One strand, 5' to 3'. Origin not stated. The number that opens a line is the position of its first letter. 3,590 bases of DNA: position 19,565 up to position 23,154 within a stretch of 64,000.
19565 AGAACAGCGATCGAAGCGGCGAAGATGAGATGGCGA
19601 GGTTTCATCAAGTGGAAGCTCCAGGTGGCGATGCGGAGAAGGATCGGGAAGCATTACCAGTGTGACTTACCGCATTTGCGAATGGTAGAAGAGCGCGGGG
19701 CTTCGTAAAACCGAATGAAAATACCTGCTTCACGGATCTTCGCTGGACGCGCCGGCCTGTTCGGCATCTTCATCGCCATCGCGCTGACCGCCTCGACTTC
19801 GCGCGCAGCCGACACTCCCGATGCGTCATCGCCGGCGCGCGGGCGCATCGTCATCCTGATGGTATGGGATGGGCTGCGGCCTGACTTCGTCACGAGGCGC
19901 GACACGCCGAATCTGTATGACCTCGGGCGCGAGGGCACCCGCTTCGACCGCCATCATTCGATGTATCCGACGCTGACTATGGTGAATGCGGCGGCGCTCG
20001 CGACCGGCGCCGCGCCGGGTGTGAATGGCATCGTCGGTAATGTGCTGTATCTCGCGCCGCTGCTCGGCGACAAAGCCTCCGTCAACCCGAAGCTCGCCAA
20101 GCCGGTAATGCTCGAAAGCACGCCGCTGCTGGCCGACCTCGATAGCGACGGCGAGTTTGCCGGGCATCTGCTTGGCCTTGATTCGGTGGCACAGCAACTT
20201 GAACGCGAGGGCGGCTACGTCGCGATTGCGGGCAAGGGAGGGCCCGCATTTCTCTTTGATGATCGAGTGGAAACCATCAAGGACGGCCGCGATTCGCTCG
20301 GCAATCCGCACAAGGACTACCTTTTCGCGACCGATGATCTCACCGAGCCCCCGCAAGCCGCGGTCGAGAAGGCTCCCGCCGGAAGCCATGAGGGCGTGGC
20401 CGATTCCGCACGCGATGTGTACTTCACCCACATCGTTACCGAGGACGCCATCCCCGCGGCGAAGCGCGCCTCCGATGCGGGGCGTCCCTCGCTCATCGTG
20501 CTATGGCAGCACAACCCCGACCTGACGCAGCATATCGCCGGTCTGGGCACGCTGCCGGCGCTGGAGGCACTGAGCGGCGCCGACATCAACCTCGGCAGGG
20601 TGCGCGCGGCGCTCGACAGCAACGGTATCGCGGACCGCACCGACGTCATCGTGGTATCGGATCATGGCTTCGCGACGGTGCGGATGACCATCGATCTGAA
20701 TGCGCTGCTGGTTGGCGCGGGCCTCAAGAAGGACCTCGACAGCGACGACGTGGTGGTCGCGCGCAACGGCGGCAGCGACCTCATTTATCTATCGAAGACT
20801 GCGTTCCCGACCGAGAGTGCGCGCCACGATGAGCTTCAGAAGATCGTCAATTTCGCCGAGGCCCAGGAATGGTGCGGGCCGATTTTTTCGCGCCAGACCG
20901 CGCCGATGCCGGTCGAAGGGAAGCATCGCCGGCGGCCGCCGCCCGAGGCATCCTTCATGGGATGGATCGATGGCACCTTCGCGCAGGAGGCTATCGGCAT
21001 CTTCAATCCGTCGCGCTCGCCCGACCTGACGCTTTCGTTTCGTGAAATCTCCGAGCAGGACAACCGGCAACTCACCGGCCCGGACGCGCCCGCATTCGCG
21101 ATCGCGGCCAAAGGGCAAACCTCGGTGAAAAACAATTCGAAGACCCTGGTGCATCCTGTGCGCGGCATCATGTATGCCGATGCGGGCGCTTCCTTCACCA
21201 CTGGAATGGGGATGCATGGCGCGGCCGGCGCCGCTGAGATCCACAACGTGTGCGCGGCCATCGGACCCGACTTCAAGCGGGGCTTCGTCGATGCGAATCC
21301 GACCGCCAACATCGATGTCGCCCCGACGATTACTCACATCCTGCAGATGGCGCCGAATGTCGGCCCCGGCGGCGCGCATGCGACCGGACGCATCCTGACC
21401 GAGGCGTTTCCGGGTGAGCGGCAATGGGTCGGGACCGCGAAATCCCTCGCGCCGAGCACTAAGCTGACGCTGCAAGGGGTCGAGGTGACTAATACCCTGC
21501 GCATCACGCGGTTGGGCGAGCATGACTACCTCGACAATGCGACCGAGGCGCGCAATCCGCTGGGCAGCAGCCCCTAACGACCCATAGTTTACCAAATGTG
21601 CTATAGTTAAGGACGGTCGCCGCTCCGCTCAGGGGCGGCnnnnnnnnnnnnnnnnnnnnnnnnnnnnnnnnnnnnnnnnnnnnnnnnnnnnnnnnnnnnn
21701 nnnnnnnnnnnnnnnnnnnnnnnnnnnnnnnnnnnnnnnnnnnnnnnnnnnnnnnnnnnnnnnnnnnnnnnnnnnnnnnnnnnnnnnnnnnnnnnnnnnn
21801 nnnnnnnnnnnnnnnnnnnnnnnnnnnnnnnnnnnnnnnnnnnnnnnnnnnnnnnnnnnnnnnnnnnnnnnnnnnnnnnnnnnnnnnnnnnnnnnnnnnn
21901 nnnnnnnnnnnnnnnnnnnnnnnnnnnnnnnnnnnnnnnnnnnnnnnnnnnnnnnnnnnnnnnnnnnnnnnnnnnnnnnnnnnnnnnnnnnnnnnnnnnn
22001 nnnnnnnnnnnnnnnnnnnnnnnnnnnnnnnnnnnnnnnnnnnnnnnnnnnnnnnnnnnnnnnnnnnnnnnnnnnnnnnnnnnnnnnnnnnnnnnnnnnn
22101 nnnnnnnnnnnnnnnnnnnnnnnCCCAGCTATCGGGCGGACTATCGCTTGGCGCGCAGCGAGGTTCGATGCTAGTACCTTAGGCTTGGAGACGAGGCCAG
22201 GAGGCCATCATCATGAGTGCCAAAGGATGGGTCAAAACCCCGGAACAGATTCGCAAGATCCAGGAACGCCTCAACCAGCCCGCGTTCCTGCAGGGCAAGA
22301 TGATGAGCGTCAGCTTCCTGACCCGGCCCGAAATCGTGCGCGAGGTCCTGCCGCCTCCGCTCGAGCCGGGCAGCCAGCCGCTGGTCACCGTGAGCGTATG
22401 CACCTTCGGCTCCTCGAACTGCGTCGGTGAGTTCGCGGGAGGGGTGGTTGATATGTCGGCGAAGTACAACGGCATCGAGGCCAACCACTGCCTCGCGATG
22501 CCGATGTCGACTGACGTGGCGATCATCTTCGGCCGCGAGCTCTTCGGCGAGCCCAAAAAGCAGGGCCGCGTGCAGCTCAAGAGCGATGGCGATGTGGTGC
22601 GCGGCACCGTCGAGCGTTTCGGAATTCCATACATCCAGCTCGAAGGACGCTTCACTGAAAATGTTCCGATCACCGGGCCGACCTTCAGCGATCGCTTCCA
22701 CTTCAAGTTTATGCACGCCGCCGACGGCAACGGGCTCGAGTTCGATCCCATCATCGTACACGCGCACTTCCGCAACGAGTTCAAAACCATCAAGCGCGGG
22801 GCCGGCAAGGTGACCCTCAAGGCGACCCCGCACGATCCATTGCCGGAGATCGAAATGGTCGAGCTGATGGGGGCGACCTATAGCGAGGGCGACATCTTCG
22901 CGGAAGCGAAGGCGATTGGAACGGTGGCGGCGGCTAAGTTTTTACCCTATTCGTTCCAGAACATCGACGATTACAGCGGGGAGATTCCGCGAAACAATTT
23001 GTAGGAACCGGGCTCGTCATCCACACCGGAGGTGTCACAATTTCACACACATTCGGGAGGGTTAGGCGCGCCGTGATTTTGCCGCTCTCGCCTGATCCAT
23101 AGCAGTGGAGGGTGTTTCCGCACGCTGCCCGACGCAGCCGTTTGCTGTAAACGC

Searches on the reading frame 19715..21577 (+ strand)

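Call 27: search_protein_families(library=pfam, proteins=[window:19715-21577:+], max_evalue=0.001)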
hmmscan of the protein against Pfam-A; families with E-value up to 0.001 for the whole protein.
window:19715-21577:+ (620 aa): 2 families
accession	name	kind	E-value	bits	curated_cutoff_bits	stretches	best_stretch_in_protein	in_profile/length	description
PF01663.27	Phosphodiest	-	3.8e-34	119.2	23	1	46-356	1-260/342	Type I phosphodiesterase / nucleotide pyrophosphatase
PF00884.28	Sulfatase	-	6.1e-05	22.9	25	0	284-321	208-245/301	Sulfatase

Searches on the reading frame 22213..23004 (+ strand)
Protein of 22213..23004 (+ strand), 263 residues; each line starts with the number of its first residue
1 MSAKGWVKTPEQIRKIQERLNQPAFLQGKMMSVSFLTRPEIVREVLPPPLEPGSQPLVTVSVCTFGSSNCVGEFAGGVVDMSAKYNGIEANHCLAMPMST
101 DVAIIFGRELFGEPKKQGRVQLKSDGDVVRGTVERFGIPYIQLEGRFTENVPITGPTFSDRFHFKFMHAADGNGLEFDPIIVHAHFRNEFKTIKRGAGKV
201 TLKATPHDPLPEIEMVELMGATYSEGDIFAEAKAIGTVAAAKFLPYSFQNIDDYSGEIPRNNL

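Call 27: search_protein_families(library=pfam, proteins=[window:22213-23004:+], max_evalue=0.001)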
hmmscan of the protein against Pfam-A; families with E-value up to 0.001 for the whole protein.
window:22213-23004:+ (263 aa): 1 family
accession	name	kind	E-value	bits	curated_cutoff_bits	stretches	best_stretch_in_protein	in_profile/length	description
PF06314.16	ADC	-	3.3e-39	135.3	29.8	1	22-228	16-226/238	Acetoacetate decarboxylase (ADC)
